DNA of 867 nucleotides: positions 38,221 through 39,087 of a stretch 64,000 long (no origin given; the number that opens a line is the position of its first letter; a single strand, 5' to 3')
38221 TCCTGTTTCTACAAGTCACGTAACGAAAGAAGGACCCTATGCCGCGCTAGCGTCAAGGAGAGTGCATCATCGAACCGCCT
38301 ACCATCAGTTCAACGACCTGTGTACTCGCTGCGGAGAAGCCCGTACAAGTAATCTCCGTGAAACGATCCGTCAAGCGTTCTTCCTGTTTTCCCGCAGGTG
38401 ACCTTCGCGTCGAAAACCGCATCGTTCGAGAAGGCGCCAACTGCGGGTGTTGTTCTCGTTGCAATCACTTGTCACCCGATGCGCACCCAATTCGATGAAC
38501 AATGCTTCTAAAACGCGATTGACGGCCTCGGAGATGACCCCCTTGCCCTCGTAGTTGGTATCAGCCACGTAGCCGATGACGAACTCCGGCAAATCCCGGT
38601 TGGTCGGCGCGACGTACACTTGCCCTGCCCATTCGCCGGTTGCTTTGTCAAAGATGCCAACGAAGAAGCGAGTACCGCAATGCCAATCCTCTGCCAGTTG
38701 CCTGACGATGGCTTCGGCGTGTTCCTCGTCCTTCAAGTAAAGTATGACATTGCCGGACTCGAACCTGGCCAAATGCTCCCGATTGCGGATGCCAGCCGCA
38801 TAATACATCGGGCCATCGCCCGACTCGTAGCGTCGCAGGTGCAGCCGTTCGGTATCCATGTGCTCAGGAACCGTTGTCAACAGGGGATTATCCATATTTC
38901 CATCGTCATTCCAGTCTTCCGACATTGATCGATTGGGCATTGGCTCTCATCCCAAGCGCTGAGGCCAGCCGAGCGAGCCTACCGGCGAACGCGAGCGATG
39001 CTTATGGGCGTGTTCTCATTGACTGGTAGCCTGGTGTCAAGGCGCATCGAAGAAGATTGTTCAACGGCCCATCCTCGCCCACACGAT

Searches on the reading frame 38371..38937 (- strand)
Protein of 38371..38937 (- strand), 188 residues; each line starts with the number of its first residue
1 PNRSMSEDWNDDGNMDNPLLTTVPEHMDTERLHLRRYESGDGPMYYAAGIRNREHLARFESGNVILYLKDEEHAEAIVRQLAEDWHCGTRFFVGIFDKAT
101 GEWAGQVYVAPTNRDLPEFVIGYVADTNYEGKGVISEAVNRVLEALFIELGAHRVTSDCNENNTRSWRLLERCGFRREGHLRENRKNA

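Call 85: search_protein_families(library=pfam, proteins=[window:38371-38937:-], max_evalue=0.001)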
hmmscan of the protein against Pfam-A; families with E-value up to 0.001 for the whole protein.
window:38371-38937:- (188 aa): 3 families
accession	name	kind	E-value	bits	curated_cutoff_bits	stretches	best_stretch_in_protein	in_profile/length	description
PF13302.13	Acetyltransf_3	-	3.5e-21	76.8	25.4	1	31-176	1-138/138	Acetyltransferase (GNAT) domain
PF00583.31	Acetyltransf_1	-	1.6e-10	41.7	20.7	1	78-175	24-116/116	Acetyltransferase (GNAT) family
PF13523.12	Acetyltransf_8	-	1.9e-07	31.3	27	1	124-180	86-142/145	Acetyltransferase (GNAT) domain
